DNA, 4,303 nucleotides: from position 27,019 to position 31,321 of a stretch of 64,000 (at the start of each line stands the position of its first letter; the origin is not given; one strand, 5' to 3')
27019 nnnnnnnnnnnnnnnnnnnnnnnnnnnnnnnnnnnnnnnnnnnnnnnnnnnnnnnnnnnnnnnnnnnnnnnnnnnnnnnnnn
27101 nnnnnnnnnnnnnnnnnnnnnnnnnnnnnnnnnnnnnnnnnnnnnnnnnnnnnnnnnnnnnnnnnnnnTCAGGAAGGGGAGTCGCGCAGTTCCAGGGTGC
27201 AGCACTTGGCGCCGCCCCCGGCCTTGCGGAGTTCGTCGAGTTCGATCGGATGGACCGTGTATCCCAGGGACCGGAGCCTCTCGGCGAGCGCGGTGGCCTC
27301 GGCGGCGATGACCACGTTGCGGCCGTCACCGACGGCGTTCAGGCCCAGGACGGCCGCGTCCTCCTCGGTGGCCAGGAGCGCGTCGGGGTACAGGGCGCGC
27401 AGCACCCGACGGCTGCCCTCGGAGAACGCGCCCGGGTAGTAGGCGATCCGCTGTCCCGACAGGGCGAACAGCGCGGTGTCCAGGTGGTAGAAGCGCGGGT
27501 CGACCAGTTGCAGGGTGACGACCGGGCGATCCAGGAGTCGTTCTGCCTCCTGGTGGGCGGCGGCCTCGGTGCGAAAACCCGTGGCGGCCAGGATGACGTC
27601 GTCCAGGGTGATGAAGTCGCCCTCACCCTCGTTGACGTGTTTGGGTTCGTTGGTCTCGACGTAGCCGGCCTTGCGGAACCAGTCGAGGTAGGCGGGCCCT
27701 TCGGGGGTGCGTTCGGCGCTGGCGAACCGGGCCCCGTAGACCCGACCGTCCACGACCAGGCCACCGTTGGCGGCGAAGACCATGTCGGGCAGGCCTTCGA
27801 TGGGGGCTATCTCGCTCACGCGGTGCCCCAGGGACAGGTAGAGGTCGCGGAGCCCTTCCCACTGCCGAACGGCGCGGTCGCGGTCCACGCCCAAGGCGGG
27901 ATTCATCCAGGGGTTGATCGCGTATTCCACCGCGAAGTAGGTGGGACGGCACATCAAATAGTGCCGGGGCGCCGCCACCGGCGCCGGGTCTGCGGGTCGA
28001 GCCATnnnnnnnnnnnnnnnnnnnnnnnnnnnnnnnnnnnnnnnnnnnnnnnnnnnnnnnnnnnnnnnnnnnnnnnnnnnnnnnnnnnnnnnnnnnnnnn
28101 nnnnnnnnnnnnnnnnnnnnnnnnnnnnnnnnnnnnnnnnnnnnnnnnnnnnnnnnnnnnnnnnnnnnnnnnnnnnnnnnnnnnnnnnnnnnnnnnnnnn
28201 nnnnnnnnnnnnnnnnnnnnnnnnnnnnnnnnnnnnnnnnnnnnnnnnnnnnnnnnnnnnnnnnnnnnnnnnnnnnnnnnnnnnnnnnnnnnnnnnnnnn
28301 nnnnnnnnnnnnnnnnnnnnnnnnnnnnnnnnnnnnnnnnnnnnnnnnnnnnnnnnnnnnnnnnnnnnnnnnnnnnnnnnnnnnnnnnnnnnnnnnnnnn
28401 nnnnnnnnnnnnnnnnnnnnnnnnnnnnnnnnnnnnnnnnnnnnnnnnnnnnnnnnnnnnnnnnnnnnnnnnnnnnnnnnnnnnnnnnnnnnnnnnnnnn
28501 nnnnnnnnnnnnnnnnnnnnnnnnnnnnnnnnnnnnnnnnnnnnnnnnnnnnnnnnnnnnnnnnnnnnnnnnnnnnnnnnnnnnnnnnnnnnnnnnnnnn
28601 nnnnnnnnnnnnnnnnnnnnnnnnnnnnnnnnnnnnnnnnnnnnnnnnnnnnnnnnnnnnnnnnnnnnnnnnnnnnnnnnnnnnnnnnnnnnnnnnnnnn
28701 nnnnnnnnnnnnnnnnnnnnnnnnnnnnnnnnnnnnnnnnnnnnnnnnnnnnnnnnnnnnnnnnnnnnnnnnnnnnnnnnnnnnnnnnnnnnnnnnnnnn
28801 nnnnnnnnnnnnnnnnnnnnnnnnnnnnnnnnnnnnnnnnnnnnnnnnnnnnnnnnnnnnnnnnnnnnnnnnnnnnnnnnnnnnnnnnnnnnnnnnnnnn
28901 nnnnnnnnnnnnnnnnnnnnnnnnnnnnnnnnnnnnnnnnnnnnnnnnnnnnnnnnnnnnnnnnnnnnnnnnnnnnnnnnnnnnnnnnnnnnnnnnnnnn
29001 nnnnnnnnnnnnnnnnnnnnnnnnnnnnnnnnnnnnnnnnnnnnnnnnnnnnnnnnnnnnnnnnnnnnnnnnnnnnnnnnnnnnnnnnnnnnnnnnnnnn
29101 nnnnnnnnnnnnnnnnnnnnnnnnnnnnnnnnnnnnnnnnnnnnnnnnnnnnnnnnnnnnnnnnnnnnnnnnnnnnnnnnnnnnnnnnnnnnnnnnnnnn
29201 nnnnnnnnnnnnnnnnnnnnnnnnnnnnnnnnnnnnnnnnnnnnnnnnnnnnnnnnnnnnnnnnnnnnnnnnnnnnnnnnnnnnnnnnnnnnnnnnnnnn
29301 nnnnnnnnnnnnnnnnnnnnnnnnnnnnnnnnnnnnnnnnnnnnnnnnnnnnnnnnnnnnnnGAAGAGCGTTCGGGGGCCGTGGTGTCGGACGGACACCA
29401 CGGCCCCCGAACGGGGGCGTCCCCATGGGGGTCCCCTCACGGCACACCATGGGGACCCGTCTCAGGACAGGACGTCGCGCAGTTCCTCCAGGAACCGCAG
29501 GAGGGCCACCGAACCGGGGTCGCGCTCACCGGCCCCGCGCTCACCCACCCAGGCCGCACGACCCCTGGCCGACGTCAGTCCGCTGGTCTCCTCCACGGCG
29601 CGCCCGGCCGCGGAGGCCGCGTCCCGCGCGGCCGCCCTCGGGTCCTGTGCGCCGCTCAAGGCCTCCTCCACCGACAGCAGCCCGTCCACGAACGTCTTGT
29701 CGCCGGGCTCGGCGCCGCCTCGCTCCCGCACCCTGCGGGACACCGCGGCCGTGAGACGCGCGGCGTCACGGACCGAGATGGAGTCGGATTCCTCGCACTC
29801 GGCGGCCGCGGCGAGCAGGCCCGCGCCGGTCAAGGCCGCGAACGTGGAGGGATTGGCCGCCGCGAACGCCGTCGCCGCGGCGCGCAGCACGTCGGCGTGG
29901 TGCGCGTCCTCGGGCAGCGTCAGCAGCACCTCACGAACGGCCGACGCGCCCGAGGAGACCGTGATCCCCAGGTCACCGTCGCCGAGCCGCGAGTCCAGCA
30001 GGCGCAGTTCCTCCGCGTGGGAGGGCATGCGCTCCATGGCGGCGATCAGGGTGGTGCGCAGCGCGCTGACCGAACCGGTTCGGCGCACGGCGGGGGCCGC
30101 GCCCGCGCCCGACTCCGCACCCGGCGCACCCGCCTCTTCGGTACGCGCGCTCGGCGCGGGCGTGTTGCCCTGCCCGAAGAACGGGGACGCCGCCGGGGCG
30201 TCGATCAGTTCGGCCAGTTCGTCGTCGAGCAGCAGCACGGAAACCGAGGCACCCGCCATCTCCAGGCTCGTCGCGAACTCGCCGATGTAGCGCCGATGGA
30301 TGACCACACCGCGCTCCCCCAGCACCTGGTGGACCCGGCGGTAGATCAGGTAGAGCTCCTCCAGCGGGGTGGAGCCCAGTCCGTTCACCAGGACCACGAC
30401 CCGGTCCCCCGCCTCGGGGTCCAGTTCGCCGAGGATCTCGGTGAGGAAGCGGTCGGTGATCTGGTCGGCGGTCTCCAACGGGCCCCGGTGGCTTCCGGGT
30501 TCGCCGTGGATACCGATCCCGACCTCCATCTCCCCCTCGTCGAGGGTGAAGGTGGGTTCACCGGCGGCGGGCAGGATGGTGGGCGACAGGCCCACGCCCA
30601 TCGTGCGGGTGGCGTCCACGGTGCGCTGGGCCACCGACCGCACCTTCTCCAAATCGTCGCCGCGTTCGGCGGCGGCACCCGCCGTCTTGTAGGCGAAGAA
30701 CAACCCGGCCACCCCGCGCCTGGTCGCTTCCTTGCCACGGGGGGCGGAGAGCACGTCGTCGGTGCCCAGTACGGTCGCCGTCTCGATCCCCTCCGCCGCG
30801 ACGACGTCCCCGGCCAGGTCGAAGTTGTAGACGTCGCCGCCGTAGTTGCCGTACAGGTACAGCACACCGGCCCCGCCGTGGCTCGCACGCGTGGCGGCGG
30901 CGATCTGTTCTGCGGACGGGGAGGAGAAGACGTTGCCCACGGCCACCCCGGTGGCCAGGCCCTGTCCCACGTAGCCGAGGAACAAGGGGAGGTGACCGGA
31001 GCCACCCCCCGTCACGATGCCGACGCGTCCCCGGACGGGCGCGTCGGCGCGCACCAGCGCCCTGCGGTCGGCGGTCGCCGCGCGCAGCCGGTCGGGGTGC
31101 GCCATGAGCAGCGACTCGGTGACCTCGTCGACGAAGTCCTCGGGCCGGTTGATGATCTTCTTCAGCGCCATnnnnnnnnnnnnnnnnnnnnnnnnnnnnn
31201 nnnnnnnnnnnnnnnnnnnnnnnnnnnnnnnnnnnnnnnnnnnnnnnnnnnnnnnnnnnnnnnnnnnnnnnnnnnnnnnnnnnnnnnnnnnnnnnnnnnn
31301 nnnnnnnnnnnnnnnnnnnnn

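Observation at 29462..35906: Uncharacterised sugar-acid catabolic operon: GntR-TctCBA-DHDPS-like aldolase-DhaKL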

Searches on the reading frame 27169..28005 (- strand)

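Call 7: search_protein_families(library=pfam, proteins=[window:27169-28005:-])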
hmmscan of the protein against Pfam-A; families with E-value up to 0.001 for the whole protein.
window:27169-28005:- (278 aa): 1 family
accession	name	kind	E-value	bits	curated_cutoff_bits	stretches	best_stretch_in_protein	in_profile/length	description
PF19420.4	DDAH_eukar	-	1.9e-05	24.5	23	1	43-273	26-290/291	N,N dimethylarginine dimethylhydrolase, eukaryotic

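Call 8: search_protein_families(library=ncbifam, proteins=[window:27169-28005:-])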
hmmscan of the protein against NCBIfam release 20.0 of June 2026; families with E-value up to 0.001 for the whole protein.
window:27169-28005:- (278 aa): 4 families
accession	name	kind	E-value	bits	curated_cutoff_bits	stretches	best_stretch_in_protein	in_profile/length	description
NF045659.1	DiMArgaseDdahMtb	equivalog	2.5e-121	404.2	300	1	10-273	20-283/283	dimethylargininase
NF052232.1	Arg_dihydro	equivalog_domain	2.6e-57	194.1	450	1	15-271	4-265/266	arginine dihydrolase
NF052231.1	bifunc_ArgZ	exception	7e-57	193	1025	1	15-274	6-270/696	bifunctional arginine dihydrolase/ornithine cyclodeaminase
NF045660.1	DiMthArgaseDdahStm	equivalog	2.4e-17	63.5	340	1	40-270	24-246/249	dimethylargininase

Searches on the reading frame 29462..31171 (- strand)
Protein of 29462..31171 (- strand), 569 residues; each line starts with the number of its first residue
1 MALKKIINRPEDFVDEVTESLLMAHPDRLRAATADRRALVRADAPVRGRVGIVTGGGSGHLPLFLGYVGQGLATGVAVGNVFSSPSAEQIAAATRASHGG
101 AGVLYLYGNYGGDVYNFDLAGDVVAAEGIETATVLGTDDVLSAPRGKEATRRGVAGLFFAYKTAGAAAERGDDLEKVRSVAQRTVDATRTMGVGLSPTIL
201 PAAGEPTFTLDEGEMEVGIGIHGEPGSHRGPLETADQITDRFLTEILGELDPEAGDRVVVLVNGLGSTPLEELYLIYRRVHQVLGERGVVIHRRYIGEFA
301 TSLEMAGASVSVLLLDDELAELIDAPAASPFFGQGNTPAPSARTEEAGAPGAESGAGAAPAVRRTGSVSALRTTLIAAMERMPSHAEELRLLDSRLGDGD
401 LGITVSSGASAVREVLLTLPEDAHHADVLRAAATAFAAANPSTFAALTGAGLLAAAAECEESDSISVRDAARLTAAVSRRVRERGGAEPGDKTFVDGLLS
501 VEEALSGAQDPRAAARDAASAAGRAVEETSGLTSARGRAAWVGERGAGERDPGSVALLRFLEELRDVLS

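Call 4: search_protein_families(library=pfam, proteins=[window:29462-31171:-])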
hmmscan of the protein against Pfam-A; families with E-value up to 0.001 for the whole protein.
window:29462-31171:- (569 aa): 2 families
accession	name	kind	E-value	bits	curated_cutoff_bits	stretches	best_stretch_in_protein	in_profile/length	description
PF02733.22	Dak1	-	1.4e-112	376.1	31.4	1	20-330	2-312/313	Dak1 domain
PF02734.22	Dak2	-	6.3e-30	104.8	27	1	396-565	2-173/174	DAK2 domain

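Call 5: search_protein_families(library=ncbifam, proteins=[window:29462-31171:-])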
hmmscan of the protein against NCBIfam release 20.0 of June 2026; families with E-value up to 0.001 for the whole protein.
window:29462-31171:- (569 aa): 5 families
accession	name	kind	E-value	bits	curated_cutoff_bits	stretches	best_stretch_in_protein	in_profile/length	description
NF011049.0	PRK14479.1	subfamily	3e-171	570.8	492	1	4-568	2-566/568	dihydroxyacetone kinase family protein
TIGR02363.1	dhaK1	equivalog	1.4e-105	353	406.25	1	3-329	1-326/329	dihydroxyacetone kinase subunit DhaK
TIGR02361.1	dak_ATP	equivalog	2.5e-99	333.5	574.95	1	4-562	1-580/583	glycerone kinase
TIGR02362.1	dhaK1b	equivalog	3.7e-57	193.9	413.25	1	5-318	1-311/326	DhaKLM operon coactivator DhaQ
TIGR02365.1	dha_L_ycgS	equivalog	1.2e-26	93.7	138.3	1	374-564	4-194/196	dihydroxyacetone kinase subunit DhaL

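Call 32: search_solved_structures(query=window:29462-31171:-, max_evalue=1e-10)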
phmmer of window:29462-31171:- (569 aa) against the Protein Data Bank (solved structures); distinct sequences matched with E-value up to 1e-10: 14.
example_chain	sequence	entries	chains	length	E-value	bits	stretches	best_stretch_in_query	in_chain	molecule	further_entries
1oi2_A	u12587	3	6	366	1.6e-73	251.6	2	3-246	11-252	HYPOTHETICAL PROTEIN YCGT | DIHYDROXYACETONE KINASE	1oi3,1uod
4lrx_A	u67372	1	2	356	2.6e-73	250.9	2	3-246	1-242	PTS-dependent dihydroxyacetone kinase, dihydroxyacetone-binding subunit DhaK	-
3pnk_A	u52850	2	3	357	3.6e-73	250.4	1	4-335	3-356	PTS-dependent dihydroxyacetone kinase, dihydroxyacetone-binding subunit dhaK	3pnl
4lry_A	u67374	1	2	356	6.4e-73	249.6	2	3-246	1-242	PTS-dependent dihydroxyacetone kinase, dihydroxyacetone-binding subunit DhaK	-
3pno_A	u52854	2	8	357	3.3e-72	247.3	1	4-335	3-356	PTS-dependent dihydroxyacetone kinase, dihydroxyacetone-binding subunit dhaK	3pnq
1uoe_A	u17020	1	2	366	4.6e-72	246.8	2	3-245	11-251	DIHYDROXYACETONE KINASE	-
3pnm_A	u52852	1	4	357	1e-71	245.7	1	4-335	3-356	PTS-dependent dihydroxyacetone kinase, dihydroxyacetone-binding subunit dhaK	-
3ct4_A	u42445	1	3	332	1.5e-64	222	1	3-318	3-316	PTS-dependent dihydroxyacetone kinase, dihydroxyacetone-binding subunit dhaK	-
1un9_A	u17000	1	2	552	4.8e-49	170.8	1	9-562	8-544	DIHYDROXYACETONE KINASE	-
1un8_A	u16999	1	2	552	1.5e-48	169.2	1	9-560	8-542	DIHYDROXYACETONE KINASE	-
26vk_A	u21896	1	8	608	3.6e-42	148.1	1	37-564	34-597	Dihydroxyacetone kinase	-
2iu4_A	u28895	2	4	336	4.7e-40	141.2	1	49-317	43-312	DIHYDROXYACETONE KINASE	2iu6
3pnl_B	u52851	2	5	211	5.8e-15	58.3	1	383-562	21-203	PTS-dependent dihydroxyacetone kinase, ADP-binding subunit dhaL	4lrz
2btd_A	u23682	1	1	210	6e-15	58.3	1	383-562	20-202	PTS-DEPENDENT DIHYDROXYACETONE KINASE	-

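Call 55: find_related_loci(query=A2, collection=genome_contigs, flank=8000)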
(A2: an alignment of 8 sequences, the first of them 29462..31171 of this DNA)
Query A2 (569 aa) in genome_contigs; peptide patterns used: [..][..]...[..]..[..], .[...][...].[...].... (x = any residue, [..] = any of these).
600 stretches matched a pattern (row limit reached: there are more); 592 encode a relative of the query (tblastn E <= 1e-3); the best 80 are kept; 80 distinct loci.
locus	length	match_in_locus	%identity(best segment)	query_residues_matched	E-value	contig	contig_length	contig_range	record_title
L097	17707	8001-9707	95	1-569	0e+0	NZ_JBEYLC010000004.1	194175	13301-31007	Nocardiopsis sp. NPDC006832 NPDC006832_295_A7.ctg-0004, whole genome shotgun sequence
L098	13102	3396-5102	89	1-569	0e+0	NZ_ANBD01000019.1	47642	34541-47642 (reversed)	Nocardiopsis alkaliphila YIM 80379 contig_19, whole genome shotgun sequence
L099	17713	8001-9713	77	1-565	0e+0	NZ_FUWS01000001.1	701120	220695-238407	Marinactinospora thermotolerans DSM 45154, whole genome shotgun sequence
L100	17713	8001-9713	65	3-568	0e+0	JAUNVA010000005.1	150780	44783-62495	MAG: Bowdeniella nasicola isolate S7A_St_10 NODE_25_length_150780_cov_16.584575, whole genome shotgun sequence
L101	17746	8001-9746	64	3-568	0e+0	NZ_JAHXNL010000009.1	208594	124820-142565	Georgenia sp. EYE_87 Seq_9, whole genome shotgun sequence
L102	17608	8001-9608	57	2-565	0e+0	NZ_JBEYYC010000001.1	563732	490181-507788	Streptomyces sp. NPDC046805 NPDC046805_56_E12.ctg-0001, whole genome shotgun sequence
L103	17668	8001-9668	61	3-564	0e+0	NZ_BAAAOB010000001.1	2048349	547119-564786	Leucobacter iarius strain JCM 14736 sequence01, whole genome shotgun sequence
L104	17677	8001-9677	59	3-569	0e+0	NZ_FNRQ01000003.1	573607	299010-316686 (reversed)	Paraburkholderia sartisoli strain LMG 24000, whole genome shotgun sequence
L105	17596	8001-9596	56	3-562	4e-179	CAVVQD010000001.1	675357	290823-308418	MAG: uncultured Actinomycetota bacterium isolate MFD02581.bin.2.125 genome assembly, contig: contig_10140, whole genome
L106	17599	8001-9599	54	3-562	9e-174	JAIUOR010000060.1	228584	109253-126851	MAG: Actinomycetota bacterium isolate PROP1 megahit-bin.30~k141_329066, whole genome shotgun sequence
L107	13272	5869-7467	53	3-562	3e-169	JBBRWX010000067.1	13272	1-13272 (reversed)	MAG: Actinomycetales bacterium isolate La4_metabat2.113 La4_metabat2.113_K_1226422_L_13272_cov_26.3773, whole genome sho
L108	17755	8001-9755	55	1-562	5e-167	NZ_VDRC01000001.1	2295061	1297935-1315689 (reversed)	Microbacterium sp. 1.5R strain DE0473 NODE_1_length_2295061_cov_49.968679, whole genome shotgun sequence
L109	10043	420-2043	73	3-569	1e-168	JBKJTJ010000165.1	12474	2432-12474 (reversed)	MAG: Actinomycetota bacterium isolate ant_bin.614 k117_1408080, whole genome shotgun sequence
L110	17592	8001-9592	68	1-564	1e-141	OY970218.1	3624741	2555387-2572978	MAG: uncultured Chloroflexia bacterium isolate MFD04716.bin.1.117 genome assembly, chromosome: 1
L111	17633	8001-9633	67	3-565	1e-164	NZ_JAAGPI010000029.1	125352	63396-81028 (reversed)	Burkholderia sp. Ac-20365 NODE_27_length_125352_cov_37.542064/0/0, whole genome shotgun sequence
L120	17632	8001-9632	41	3-566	3e-125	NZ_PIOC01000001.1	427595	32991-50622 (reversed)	Oceanobacillus arenosus strain CAU 1183 NODE_1_length_427505_cov_40.265682, whole genome shotgun sequence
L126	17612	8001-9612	60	3-564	5e-113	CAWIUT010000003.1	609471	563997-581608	MAG: uncultured Actinomycetota bacterium isolate MFD01721.bin.1.374 genome assembly, contig: contig_27985, whole genome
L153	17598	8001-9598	55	3-564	5e-104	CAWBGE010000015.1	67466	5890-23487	MAG: uncultured beta proteobacterium isolate MFD04716.bin.2.71 genome assembly, contig: contig_45679, whole genome shotg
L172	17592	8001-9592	49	3-562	1e-97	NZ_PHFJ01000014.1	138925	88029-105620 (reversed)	Proteus penneri strain ATCC 33519 Scaffold13_1, whole genome shotgun sequence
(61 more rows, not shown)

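Call 58: search_protein_families(library=pfam, proteins=[L172:30-1115:+, L172:1188-2198:+, L172:2355-3068:+, L172:3065-3379:+, L172:3694-4938:+, L172:9620-10531:+, L172:11009-11761:-, L172:11999-14449:-, L172:14494-15927:-, L172:15924-17273:-])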
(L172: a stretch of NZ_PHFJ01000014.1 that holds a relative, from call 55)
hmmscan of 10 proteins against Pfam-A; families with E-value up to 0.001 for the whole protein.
L172:30-1115:+ (361 aa): 2 families
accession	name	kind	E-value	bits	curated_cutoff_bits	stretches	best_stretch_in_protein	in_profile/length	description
PF00251.26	Glyco_hydro_32N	-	3.5e-56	191.5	22.1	1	2-231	76-307/307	Glycosyl hydrolases family 32 N-terminal domain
PF08244.19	Glyco_hydro_32C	-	7.5e-10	39.5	21.9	1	295-342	91-138/158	Glycosyl hydrolases family 32 C terminal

L172:1188-2198:+ (336 aa): 4 families
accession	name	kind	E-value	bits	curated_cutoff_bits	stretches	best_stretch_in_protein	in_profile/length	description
PF00356.27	LacI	-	1.1e-12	48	27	1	8-56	1-46/46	Bacterial regulatory proteins, lacI family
PF13377.12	Peripla_BP_3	-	2.9e-11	44.1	26.5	1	182-335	7-165/167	Periplasmic binding protein-like domain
PF13407.12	Peripla_BP_4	-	1.9e-10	41.2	35.1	1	71-281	2-217/258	Periplasmic binding protein domain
PF00532.27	Peripla_BP_1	-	4.3e-10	40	22.2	1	69-242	3-179/281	Periplasmic binding proteins and sugar binding domain of LacI family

L172:2355-3068:+ (237 aa): 1 family
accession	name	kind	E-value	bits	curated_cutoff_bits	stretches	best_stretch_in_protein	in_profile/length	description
PF03591.19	AzlC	-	1.4e-36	126.4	32.1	1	26-162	1-136/137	AzlC protein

L172:3065-3379:+ (104 aa): 1 family
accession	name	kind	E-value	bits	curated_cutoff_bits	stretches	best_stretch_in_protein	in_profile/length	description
PF05437.17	AzlD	-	6.8e-18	65.1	23.7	1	2-99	1-98/99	Branched-chain amino acid transport protein (AzlD)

L172:3694-4938:+ (414 aa): 5 families
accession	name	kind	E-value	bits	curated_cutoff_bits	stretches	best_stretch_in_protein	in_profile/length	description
PF00294.29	PfkB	-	1e-46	160.1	25.8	1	96-384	3-297/302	pfkB family carbohydrate kinase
PF08220.18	HTH_DeoR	-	5.2e-15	55.4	21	1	6-61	1-56/57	DeoR-like helix-turn-helix domain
PF08279.18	HTH_11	-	5e-07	29.9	25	1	6-47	1-43/55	HTH domain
PF00392.27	GntR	-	0.00019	21.5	27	1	14-57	18-62/64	Bacterial regulatory proteins, gntR family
PF08543.17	Phos_pyr_kin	-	0.00025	20.9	27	1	263-380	110-235/246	Phosphomethylpyrimidine kinase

L172:9620-10531:+ (303 aa): 1 family
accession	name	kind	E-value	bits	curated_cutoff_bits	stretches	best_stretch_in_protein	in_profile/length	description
PF00701.28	DHDPS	-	3.3e-60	203.7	22.1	1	5-291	3-288/289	Dihydrodipicolinate synthetase family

L172:11009-11761:- (250 aa): 1 family
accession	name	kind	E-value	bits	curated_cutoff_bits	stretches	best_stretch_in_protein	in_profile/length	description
PF03278.18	IpaB_EvcA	-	9.8e-12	45.3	29.9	1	94-195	17-124/156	IpaB/EvcA family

L172:11999-14449:- (816 aa): 1 family
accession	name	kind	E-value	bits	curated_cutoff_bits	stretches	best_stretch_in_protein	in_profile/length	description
PF00343.26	Phosphorylase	-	0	1051.3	27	1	104-810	1-712/713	Carbohydrate phosphorylase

L172:14494-15927:- (477 aa): 6 families
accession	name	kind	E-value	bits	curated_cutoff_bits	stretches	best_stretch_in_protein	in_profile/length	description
PF08323.17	Glyco_transf_5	-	4.3e-74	249.7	22.7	1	2-234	1-239/239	Starch synthase catalytic domain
PF00534.26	Glycos_transf_1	-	1.1e-13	51.5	26.4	1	288-451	11-168/172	Glycosyl transferases group 1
PF13692.12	Glyco_trans_1_4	-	5.4e-10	40.1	27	1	293-438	2-139/142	Glycosyl transferases group 1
PF13439.12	Glyco_transf_4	-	9.4e-09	36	28.5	1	111-221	55-150/170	Glycosyltransferase Family 4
PF13579.12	Glyco_trans_4_4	-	7e-06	26.9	29.7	1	106-168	53-109/158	Glycosyl transferase 4-like domain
PF20706.3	GT4-conflict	-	0.00039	20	26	0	289-468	194-383/385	Family 4 Glycosyltransferase in conflict systems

L172:15924-17273:- (449 aa): 5 families
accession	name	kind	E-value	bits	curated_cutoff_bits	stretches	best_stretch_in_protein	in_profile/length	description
PF00483.29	NTP_transferase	-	3e-63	214.1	21.2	1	22-290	2-242/245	Nucleotidyl transferase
PF24894.1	Hexapep_GlmU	-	8.6e-40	135.5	23.3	1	314-417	1-104/104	GlmU-like, C-terminal hexapeptide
PF25247.1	LbH_GLGC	-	2e-09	37.9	27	1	326-368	10-52/135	GLGC left-handed parallel beta-helix domain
PF25084.1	LbH_EIF2B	-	2.9e-07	30.9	54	1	327-395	34-104/105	EIF2B subunit epsilon LbH domain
PF12804.13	NTP_transf_3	-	9.8e-07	29.5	27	1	22-166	1-121/160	MobA-like NTP transferase domain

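Call 63: search_protein_families(library=pfam, proteins=[L120:536-2035:+, L120:2245-3024:+, L120:4214-5038:+, L120:5041-5937:+, L120:5990-7012:+, L108:4835-6136:+, L108:6170-7144:+, L108:7141-8004:+, L126:6947-8038:+, L153:3316-4134:+])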
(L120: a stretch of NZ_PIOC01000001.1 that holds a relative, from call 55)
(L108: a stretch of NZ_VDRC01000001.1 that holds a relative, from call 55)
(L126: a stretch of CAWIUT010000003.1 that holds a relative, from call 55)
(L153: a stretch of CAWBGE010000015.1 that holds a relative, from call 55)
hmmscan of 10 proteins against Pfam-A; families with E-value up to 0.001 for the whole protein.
L120:536-2035:+ (499 aa): 3 families
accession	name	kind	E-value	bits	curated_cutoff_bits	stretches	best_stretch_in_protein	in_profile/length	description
PF00370.27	FGGY_N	-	2.1e-71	240.8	28.8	1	3-247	1-245/245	FGGY family of carbohydrate kinases, N-terminal domain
PF02782.22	FGGY_C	-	5.6e-31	108.3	27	1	258-442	3-197/198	FGGY family of carbohydrate kinases, C-terminal domain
PF01869.26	BcrAD_BadFG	-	1.1e-06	28.9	31.5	0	5-88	1-78/271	BadF/BadG/BcrA/BcrD ATPase family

L120:2245-3024:+ (259 aa): 6 families
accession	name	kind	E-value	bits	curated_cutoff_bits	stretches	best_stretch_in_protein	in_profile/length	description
PF08282.18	Hydrolase_3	-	4.6e-65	220.3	20.9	1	6-251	1-254/255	haloacid dehalogenase-like hydrolase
PF00702.32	Hydrolase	-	4e-16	60.4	26.4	1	148-217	117-188/191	haloacid dehalogenase-like hydrolase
PF05116.19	S6PP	-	2.1e-15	57.4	20.3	2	169-251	150-241/247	Sucrose-6F-phosphate phosphohydrolase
PF12710.13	HAD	-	1e-07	33.1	27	0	184-217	154-189/189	haloacid dehalogenase-like hydrolase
PF13419.12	HAD_2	-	1.7e-05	25.5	23.8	0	7-76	2-54/178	Haloacid dehalogenase-like hydrolase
PF13344.12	Hydrolase_6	-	0.00049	20.5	27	0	6-58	1-52/101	Haloacid dehalogenase-like hydrolase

L120:4214-5038:+ (274 aa): 1 family
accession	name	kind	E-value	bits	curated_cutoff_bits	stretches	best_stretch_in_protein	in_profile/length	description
PF01261.30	AP_endonuc_2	-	1.7e-23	84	31.1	1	30-250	3-239/249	Xylose isomerase-like TIM barrel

L120:5041-5937:+ (298 aa): 1 family
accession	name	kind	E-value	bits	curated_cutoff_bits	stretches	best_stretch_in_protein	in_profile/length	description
PF01261.30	AP_endonuc_2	-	1.6e-23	84.2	31.1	1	37-253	9-220/249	Xylose isomerase-like TIM barrel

L120:5990-7012:+ (340 aa): 2 families
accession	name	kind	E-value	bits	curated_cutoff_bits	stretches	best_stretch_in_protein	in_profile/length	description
PF02826.25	2-Hacid_dh_C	-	1.1e-59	201.2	25.1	1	111-287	1-178/178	D-isomer specific 2-hydroxyacid dehydrogenase, NAD binding domain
PF00389.36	2-Hacid_dh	-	8e-24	84.3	24.6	1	17-310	8-125/134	D-isomer specific 2-hydroxyacid dehydrogenase, catalytic domain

L108:4835-6136:+ (433 aa): 2 families
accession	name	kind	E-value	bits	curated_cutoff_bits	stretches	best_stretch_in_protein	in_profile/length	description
PF01547.30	SBP_bac_1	-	2.7e-47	162.7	26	1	50-340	4-304/307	Bacterial extracellular solute-binding protein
PF13416.11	SBP_bac_8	-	9.2e-33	114.6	27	1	57-363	2-270/279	Bacterial extracellular solute-binding protein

L108:6170-7144:+ (324 aa): 1 family
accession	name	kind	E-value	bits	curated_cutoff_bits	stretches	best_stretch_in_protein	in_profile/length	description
PF00528.27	BPD_transp_1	-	1.7e-21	77.2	26.4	1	115-320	2-181/184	Binding-protein-dependent transport system inner membrane component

L108:7141-8004:+ (287 aa): 1 family
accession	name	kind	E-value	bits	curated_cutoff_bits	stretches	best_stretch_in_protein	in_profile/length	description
PF00528.27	BPD_transp_1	-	2.2e-17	63.8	26.4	1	100-279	2-181/184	Binding-protein-dependent transport system inner membrane component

L126:6947-8038:+ (363 aa): 5 families
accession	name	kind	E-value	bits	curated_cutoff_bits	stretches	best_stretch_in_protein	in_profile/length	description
PF13377.12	Peripla_BP_3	-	7.2e-31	107.9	26.5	1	179-340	1-167/167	Periplasmic binding protein-like domain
PF00532.27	Peripla_BP_1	-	1.1e-23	84.5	22.2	1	71-334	3-277/281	Periplasmic binding proteins and sugar binding domain of LacI family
PF13407.12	Peripla_BP_4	-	1.3e-21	77.8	35.1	1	73-284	2-217/258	Periplasmic binding protein domain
PF00356.27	LacI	-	1.5e-15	57.2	27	1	13-58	1-46/46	Bacterial regulatory proteins, lacI family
PF13560.12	HTH_31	-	0.00075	20.2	27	0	13-41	16-45/64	Helix-turn-helix domain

L153:3316-4134:+ (272 aa): 4 families
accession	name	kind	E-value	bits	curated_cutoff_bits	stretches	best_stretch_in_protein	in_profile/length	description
PF13561.12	adh_short_C2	-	5.5e-45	154.2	27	1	22-270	9-236/236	Enoyl-(Acyl carrier protein) reductase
PF00106.31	adh_short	-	2.7e-39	135.1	26.6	2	11-166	2-150/195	short chain dehydrogenase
PF01370.27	Epimerase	-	2.1e-07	31.1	20.9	1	13-232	2-193/240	NAD dependent epimerase/dehydratase family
PF08659.16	KR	-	9.6e-07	29.3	22.6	1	13-83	4-78/180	KR domain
